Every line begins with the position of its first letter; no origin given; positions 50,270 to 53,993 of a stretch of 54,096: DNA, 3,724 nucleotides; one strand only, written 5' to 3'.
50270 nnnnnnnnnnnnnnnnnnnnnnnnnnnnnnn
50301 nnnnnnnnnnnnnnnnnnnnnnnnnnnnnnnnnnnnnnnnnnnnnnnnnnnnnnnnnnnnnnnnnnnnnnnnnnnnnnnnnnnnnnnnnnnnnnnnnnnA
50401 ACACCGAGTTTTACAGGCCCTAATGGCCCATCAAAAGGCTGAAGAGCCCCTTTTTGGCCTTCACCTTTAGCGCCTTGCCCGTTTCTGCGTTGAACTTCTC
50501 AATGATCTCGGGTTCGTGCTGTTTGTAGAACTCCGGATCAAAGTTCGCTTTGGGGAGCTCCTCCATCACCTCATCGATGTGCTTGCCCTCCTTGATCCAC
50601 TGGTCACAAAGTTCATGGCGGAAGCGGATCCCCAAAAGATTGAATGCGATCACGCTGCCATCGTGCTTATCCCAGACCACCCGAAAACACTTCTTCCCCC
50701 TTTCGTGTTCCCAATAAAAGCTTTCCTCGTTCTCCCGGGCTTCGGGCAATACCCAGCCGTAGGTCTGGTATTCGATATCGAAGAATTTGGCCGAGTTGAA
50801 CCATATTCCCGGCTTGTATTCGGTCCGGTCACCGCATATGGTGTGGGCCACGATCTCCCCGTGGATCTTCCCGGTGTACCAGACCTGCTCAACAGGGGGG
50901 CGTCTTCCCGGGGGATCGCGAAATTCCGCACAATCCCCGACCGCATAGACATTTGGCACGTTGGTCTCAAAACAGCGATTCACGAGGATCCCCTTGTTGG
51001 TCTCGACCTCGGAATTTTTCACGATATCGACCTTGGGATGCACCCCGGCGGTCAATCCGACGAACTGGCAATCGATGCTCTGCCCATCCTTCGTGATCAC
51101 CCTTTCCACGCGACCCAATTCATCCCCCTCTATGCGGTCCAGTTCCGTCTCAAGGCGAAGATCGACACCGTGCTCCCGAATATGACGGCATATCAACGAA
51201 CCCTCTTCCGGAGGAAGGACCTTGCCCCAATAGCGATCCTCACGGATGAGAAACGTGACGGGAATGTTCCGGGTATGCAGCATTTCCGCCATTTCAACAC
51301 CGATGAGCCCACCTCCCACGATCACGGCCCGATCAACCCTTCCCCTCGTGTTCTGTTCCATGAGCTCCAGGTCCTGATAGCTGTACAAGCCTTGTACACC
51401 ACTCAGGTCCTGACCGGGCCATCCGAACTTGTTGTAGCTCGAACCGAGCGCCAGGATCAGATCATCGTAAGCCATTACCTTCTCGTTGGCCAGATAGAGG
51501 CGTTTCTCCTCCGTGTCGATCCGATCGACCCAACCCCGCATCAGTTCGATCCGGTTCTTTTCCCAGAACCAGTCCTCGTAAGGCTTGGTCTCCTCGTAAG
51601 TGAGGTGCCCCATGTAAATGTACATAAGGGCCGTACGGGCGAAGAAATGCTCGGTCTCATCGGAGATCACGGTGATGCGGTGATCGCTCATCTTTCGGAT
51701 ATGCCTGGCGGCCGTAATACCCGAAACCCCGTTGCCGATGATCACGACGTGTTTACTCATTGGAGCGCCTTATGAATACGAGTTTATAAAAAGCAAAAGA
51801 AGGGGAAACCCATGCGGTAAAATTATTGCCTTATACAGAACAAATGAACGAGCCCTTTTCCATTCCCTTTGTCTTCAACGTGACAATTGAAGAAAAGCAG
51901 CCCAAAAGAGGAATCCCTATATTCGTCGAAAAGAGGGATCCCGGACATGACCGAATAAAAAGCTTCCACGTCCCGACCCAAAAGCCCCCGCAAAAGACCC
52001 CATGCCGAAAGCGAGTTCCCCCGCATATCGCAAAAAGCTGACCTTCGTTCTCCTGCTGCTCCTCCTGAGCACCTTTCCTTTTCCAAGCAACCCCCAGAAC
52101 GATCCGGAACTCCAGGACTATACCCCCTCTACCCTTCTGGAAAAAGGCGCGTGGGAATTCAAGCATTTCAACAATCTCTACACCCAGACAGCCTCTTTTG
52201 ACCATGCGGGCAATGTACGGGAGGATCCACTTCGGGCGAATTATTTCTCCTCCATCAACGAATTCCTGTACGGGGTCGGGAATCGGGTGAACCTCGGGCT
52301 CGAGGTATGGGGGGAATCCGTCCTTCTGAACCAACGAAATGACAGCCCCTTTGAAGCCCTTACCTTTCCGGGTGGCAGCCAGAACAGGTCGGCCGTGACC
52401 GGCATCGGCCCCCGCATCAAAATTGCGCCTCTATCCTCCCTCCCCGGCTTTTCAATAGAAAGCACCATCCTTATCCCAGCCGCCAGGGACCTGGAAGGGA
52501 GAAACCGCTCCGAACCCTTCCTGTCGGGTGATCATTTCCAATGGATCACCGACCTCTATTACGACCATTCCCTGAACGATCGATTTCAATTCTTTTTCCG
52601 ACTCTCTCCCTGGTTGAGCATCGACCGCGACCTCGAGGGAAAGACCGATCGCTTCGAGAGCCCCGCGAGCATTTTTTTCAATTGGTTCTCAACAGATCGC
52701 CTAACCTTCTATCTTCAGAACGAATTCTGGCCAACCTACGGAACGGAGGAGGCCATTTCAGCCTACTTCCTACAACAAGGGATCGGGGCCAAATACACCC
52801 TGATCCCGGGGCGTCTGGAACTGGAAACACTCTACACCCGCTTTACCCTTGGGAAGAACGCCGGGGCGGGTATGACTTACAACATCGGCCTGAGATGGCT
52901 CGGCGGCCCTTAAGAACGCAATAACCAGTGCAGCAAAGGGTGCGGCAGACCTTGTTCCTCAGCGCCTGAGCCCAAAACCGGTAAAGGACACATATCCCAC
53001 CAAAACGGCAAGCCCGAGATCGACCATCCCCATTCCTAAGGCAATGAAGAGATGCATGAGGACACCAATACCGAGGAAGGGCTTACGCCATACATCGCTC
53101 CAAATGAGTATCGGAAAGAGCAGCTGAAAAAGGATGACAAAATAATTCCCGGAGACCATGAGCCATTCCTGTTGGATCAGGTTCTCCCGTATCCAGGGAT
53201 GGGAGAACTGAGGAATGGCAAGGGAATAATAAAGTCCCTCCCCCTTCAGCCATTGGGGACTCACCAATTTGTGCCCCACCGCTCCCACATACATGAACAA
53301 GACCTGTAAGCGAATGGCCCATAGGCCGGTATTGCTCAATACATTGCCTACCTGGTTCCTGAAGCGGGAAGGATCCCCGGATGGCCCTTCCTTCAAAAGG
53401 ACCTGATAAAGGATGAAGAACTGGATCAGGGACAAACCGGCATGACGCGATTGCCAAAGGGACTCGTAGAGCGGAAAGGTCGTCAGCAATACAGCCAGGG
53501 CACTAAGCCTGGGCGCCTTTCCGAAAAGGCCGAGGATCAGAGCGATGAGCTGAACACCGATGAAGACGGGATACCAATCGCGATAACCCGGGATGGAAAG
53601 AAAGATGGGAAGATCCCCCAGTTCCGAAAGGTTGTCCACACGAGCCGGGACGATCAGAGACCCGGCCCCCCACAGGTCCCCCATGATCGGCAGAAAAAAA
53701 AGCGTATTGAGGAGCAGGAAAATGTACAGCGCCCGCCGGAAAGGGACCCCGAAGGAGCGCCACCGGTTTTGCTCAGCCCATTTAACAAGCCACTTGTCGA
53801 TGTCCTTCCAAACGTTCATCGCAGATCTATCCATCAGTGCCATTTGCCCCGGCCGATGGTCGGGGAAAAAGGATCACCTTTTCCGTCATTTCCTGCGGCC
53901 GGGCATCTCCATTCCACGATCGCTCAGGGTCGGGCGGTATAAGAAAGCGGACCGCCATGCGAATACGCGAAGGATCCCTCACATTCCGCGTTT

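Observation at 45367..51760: Five-gene block coupling an NAD(P)H-flavoprotein and membrane polyferredoxin to a three-glycosyltransferase membrane glycosylation set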

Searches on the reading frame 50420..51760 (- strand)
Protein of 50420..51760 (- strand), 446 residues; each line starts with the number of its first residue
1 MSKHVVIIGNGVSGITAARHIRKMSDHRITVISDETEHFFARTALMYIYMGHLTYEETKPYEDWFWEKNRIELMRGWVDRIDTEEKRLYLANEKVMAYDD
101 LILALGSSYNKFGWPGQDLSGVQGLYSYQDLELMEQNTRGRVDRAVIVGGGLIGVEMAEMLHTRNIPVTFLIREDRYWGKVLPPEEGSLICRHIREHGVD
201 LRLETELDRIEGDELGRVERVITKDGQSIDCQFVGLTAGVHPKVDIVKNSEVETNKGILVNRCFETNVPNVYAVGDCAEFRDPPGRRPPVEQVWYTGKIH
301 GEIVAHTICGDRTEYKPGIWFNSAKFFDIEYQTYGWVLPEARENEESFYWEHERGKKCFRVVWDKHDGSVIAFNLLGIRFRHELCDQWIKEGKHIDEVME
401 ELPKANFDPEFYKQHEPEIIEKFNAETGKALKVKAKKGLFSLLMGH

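Call 3: search_protein_families(library=pfam, proteins=[window:50420-51760:-], max_evalue=0.01)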
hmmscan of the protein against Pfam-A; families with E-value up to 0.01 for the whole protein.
window:50420-51760:- (446 aa): 11 families
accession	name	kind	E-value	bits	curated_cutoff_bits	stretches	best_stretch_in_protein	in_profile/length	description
PF07992.20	Pyr_redox_2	-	1.1e-50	173.2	26.1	1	4-281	2-278/291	Pyridine nucleotide-disulphide oxidoreductase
PF00070.33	Pyr_redox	-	4.4e-19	69.2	22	1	144-226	1-82/82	Pyridine nucleotide-disulphide oxidoreductase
PF13738.12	Pyr_redox_3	-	2.9e-09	37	30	1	141-275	163-305/305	Pyridine nucleotide-disulphide oxidoreductase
PF01266.30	DAO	-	3.1e-08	34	27.9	0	4-35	1-31/353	FAD dependent oxidoreductase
PF13454.12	NAD_binding_9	-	1.4e-05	25.5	21.8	0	6-35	1-32/155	FAD-NAD(P)-binding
PF13450.12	NAD_binding_8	-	0.00045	20.9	21.9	0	7-32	1-25/68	NAD(P)-binding Rossmann-like domain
PF03486.20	HI0933_like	-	0.00096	19.1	50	0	4-34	2-31/244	HI0933-like protein Rossmann domain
PF00890.30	FAD_binding_2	-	0.0019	17.9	20.4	0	4-48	1-47/414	FAD binding domain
PF01946.23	Thi4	-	0.0032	17.2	26.2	0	3-33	18-48/235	Thi4 family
PF13241.12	NAD_binding_7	-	0.0058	17.6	22.1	0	3-51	8-46/104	Putative NAD(P)-binding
PF01134.28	GIDA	-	0.0081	15.7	22.1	0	5-25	2-22/391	Glucose inhibited division protein A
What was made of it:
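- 50420..51760 (-): Cytoplasmic FAD/NAD(P)H flavoprotein of the ferredoxin-reductase type (446 aa). Pyr_redox_2 173 bits and Pyr_redox 69 bits (call 3).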

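Call 4: search_protein_families(library=ncbifam, proteins=[window:50420-51760:-], max_evalue=0.01)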
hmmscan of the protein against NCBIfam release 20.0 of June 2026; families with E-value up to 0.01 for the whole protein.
window:50420-51760:- (446 aa): 64 families (the best 25 are shown)
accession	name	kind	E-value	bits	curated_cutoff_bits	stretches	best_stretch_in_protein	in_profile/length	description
TIGR02374.1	nitri_red_nirB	equivalog_domain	6.6e-45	153.8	578.35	1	5-341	1-335/794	nitrite reductase large subunit NirB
TIGR03385.1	CoA_CoA_reduc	equivalog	7.5e-45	153.5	578.8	1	5-336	2-341/439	CoA-disulfide reductase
NF042949.2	3PPDioc_HcaD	equivalog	1.7e-36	125.8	450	1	3-335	2-331/386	3-phenylpropionate/cinnamic acid dioxygenase ferredoxin--NAD(+) reductase subunit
NF003437.0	PRK04965.1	equivalog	2e-36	125.8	392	1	1-280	1-277/378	NADH:flavorubredoxin reductase NorW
NF045765.1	PhenlGlyoxDHPadH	equivalog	1.3e-35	123.1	475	1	4-354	4-356/416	NADH-dependent phenylglyoxylate dehydrogenase subunit epsilon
NF046103.1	NOXase_Strep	equivalog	1.4e-31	109.9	600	1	5-335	2-338/442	H2O-forming NADH oxidase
NF007123.0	PRK09564.1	equivalog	2.9e-31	108.6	458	1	4-343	2-349/444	CoA-disulfide reductase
NF010037.0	PRK13512.1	equivalog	7.3e-30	104.2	394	1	4-335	3-337/438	CoA-disulfide reductase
NF041682.1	ant_diox_AndAa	equivalog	3.8e-29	101.6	650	1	3-337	4-337/406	anthranilate 1,2-dioxygenase system ferredoxin--NAD(+) reductase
NF007286.0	PRK09754.1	equivalog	6.5e-26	91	447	1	2-327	3-325/400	phenylpropionate dioxygenase ferredoxin reductase subunit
NF011565.0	PRK14989.1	subfamily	5.6e-25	87.5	883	1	4-281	5-286/847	nitrite reductase large subunit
TIGR01350.1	lipoamide_DH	equivalog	8.8e-19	67.5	408.8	1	68-279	101-310/461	dihydrolipoyl dehydrogenase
TIGR02053.1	MerA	equivalog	1.1e-17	64.1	454.45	1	56-278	89-308/465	mercury(II) reductase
TIGR03169.1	Nterm_to_SelD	hypoth_equivalog_domain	4.3e-17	62.5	310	1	5-285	2-289/365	pyridine nucleotide-disulfide oxidoreductase family protein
NF003585.0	PRK05249.1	equivalog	1e-16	60.6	465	1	61-277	100-312/464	Si-specific NAD(P)(+) transhydrogenase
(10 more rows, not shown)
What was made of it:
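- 50420..51760 (-): No NCBIfam equivalog is reached (call 4).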

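Call 15: search_solved_structures(query=window:50420-51760:-, max_evalue=1e-10)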
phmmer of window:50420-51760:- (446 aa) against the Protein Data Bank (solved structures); distinct sequences matched with E-value up to 1e-10: 59.
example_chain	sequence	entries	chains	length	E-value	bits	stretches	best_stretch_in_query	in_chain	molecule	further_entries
3ef6_A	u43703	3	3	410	5.5e-31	110.9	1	1-310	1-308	Toluene 1,2-dioxygenase system ferredoxin--NAD(+) reductase | TodA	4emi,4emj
3lxd_A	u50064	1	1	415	6.3e-30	107.4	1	4-336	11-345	FAD-dependent pyridine nucleotide-disulphide oxidoreductase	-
4fx9_A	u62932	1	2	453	1.6e-29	106.1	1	1-341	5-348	Coenzyme A disulfide reductase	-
3kd9_A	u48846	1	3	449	3.8e-29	104.9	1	3-341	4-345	Coenzyme A disulfide reductase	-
5l1n_A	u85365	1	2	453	8.2e-29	103.8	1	1-341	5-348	Coenzyme A disulfide reductase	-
4eqx_A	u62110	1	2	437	7.9e-26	93.9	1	5-336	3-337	Coenzyme A disulfide reductase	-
3fg2_P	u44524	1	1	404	1.1e-25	93.5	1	5-325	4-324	Putative rubredoxin reductase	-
1yqz_A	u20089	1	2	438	1.2e-25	93.3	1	5-336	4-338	coenzyme A disulfide reductase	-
4emw_A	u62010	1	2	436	1.5e-25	93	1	5-336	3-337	Coenzyme A disulfide reductase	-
4eqw_A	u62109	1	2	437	1.5e-25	93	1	5-336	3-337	Coenzyme A disulfide reductase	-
4eqs_A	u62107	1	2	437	1.5e-25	93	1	5-336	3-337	Coenzyme A disulfide reductase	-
4eqr_A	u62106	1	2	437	1.5e-25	93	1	5-336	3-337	Coenzyme A disulfide reductase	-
4em3_A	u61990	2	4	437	1.5e-25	93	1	5-336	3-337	Coenzyme A disulfide reductase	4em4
3cgb_A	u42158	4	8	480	2.9e-25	92.1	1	3-280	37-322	Pyridine nucleotide-disulfide oxidoreductase, class I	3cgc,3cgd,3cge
8c0z_E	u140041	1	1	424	3e-25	92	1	3-282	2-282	Similar to ferredoxin:NADH oxidoreductases or NADH oxidases,potential subunit of aldehyde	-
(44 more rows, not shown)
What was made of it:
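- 50420..51760 (-): The best solved relatives are ferredoxin-NAD+ reductases such as TodA 3ef6 (5.5e-31), followed by CoA-disulfide reductases (call 15).
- On Ferredoxin-NAD(P)+ reductase (glutathione-reductase-fold, disulfide-less): The best solved relatives are TodA, BphA4 and putidaredoxin reductase (call 15).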

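Call 43: find_encoding_contigs(protein=window:50420-51760:-, flank=10000, max_places=3)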
Protein window:50420-51760:- (446 aa): no gene with exactly this product is on record in the collection.

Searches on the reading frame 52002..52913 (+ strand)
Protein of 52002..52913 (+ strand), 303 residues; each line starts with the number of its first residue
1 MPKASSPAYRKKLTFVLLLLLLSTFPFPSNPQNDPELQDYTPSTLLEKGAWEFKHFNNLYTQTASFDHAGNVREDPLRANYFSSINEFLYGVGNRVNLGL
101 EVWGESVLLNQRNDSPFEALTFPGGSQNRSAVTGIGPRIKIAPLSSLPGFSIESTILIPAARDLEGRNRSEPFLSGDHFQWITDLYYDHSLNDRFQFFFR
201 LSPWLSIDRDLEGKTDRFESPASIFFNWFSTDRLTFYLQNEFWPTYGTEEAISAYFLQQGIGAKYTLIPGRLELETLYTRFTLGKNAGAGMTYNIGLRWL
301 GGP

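Call 3: search_protein_families(library=pfam, proteins=[window:52002-52913:+], max_evalue=0.01)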
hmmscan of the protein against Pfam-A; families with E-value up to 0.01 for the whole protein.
window:52002-52913:+ (303 aa): 0 families

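Call 4: search_protein_families(library=ncbifam, proteins=[window:52002-52913:+], max_evalue=0.01)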
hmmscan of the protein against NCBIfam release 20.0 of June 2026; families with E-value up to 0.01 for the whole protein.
window:52002-52913:+ (303 aa): 0 families

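Call 13: search_protein_families(library=pfam, proteins=[window:52002-52913:+], max_evalue=0.1)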
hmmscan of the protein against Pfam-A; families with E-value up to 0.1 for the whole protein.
window:52002-52913:+ (303 aa): 0 families
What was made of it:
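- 52002..52913 (+): Divergently transcribed 303-aa ORF with no family assignment. It is a possible outer-membrane protein and a loosely associated neighbour of the block. No Pfam or NCBIfam hit (calls 3, 4, 13).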

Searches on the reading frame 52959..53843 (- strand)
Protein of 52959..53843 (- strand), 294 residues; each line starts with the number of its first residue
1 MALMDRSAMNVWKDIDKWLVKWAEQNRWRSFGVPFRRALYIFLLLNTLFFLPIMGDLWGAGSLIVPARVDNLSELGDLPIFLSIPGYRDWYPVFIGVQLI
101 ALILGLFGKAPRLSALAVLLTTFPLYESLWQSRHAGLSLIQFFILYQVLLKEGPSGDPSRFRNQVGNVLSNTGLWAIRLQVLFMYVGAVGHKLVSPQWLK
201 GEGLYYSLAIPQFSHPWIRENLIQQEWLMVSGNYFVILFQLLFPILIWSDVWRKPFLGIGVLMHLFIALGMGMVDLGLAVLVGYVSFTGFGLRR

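Call 3: search_protein_families(library=pfam, proteins=[window:52959-53843:-], max_evalue=0.01)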
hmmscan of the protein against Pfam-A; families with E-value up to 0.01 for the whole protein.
window:52959-53843:- (294 aa): 0 families

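Call 4: search_protein_families(library=ncbifam, proteins=[window:52959-53843:-], max_evalue=0.01)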
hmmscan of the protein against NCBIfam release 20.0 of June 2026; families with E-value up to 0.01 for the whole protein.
window:52959-53843:- (294 aa): 1 family
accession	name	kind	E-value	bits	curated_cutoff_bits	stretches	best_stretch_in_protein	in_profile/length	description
TIGR04033.1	export_SdpB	subfamily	5.3e-06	26.2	178.4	1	167-280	147-264/276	sporulation-delaying protein SdpB family protein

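Call 13: search_protein_families(library=pfam, proteins=[window:52959-53843:-], max_evalue=0.1)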
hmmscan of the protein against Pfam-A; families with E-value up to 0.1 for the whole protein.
window:52959-53843:- (294 aa): 0 families

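Call 42: find_encoding_contigs(protein=window:52959-53843:-, flank=10000, max_places=3)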
Protein window:52959-53843:- (294 aa): no gene with exactly this product is on record in the collection.
